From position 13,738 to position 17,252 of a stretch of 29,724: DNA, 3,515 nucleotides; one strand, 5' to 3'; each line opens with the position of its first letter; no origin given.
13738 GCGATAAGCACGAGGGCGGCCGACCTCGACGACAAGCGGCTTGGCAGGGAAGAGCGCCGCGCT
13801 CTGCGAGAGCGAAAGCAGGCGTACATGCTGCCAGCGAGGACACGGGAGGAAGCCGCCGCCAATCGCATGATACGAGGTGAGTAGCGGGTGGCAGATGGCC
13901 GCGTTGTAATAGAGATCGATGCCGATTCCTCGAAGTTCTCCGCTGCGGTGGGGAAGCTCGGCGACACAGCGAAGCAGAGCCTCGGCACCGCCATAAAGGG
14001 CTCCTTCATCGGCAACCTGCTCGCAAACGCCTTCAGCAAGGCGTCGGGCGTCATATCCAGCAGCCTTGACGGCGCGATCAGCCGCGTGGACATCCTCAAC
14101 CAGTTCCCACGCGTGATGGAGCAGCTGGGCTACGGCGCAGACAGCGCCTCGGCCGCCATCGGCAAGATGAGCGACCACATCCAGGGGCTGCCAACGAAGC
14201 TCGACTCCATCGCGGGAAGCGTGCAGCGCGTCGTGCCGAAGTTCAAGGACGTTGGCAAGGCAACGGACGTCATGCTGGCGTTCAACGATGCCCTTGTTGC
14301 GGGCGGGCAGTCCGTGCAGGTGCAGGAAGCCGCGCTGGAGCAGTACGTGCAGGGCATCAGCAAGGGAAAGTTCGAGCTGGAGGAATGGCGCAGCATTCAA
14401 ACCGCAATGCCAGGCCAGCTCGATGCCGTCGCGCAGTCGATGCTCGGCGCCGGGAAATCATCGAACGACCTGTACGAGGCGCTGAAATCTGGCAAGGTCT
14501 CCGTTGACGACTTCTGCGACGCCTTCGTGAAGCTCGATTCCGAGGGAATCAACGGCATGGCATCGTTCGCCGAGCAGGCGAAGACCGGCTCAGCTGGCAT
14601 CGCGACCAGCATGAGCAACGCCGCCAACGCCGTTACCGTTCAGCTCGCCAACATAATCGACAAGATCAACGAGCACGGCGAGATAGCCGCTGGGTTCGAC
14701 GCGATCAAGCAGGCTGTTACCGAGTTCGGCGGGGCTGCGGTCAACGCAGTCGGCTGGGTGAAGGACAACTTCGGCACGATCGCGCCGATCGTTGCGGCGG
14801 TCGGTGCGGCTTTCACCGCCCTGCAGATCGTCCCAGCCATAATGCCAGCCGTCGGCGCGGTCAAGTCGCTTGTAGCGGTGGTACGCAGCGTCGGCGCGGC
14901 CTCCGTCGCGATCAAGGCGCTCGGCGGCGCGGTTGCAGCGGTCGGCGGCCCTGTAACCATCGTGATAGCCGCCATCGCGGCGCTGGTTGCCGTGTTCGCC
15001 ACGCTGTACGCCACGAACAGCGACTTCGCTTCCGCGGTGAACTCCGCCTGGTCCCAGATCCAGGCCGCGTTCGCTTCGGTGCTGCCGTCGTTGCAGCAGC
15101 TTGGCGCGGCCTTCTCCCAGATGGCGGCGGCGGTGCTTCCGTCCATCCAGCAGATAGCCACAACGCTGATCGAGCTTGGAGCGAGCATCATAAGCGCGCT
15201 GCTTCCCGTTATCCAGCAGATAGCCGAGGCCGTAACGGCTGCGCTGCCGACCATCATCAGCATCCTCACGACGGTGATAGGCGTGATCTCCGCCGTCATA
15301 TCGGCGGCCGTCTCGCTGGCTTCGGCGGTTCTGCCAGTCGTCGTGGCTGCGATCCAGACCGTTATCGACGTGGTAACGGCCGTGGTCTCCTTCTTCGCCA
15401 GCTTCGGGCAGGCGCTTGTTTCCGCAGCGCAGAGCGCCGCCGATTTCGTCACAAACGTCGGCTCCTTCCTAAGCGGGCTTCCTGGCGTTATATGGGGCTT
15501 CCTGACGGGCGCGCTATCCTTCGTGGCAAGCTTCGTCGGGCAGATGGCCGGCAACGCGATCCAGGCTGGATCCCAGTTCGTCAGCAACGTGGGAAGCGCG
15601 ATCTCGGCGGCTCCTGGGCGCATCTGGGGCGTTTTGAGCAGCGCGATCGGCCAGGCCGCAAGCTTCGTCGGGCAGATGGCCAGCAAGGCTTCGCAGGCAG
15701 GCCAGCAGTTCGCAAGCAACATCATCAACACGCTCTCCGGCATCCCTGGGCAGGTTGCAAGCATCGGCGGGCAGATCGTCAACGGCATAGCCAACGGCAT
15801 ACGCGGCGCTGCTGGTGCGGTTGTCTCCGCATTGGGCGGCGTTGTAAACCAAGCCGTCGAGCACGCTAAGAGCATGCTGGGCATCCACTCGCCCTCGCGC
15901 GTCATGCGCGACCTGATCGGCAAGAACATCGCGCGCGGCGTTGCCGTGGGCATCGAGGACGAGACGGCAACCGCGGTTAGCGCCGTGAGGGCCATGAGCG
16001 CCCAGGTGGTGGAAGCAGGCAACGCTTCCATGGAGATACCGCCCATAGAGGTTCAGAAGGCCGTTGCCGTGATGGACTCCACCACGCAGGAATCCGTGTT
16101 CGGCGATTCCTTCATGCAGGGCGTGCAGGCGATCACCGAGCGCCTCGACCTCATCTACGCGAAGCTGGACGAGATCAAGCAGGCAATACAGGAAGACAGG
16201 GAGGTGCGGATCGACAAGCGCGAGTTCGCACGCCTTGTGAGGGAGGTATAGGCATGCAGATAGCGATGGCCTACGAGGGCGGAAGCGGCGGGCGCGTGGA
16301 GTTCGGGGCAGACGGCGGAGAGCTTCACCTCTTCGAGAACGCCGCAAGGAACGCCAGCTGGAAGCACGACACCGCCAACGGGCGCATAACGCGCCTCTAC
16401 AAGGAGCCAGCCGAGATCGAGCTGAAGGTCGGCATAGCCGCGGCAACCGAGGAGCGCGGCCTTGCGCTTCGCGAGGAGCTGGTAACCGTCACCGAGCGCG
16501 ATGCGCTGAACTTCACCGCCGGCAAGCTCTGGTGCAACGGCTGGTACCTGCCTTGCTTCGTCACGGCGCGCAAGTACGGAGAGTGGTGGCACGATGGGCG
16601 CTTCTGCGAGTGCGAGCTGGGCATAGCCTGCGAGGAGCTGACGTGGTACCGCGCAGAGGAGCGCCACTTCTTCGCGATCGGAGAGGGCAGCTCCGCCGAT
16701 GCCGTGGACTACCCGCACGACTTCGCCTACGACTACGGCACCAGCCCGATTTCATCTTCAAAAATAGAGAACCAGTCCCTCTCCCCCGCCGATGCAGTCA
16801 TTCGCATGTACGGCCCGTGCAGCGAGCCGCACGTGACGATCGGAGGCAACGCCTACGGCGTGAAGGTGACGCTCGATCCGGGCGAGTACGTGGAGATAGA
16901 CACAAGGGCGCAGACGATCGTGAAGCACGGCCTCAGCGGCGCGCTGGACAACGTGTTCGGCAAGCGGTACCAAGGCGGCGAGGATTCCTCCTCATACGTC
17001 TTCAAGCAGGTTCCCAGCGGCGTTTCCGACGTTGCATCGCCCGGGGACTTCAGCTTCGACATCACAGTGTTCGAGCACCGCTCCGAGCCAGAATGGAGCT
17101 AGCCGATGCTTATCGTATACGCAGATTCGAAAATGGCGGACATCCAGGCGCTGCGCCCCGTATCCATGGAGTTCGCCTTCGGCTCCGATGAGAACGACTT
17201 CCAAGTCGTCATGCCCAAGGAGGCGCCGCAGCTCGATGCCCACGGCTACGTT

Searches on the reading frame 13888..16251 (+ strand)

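Call 10: search_protein_families(library=pfam, proteins=[window:13888-16251:+], max_evalue=0.01)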
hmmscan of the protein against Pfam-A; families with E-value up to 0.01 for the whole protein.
window:13888-16251:+ (787 aa): 2 families
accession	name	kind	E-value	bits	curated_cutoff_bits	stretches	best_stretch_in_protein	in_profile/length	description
PF20155.4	TMP_3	-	6.7e-31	107.9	41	1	62-256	2-190/192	Tape measure protein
PF04513.17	Baculo_PEP_C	-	0.00011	22.8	38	0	370-449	22-119/140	Baculovirus polyhedron envelope protein, PEP, C terminus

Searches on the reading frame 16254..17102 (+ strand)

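Call 10: search_protein_families(library=pfam, proteins=[window:16254-17102:+], max_evalue=0.01)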
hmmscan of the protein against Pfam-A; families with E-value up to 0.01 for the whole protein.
window:16254-17102:+ (282 aa): 0 families

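Call 47: search_protein_families(library=phrogs, proteins=[window:16254-17102:+], max_evalue=0.01)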
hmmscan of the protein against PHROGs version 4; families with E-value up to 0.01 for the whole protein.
window:16254-17102:+ (282 aa): 2 families
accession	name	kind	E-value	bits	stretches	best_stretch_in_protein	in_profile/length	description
phrog_33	-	tail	1.3e-08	35.4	1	43-238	79-251/651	distal tail protein Dit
phrog_5577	-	tail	1.6e-05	25.5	1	110-227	132-253/295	minor tail protein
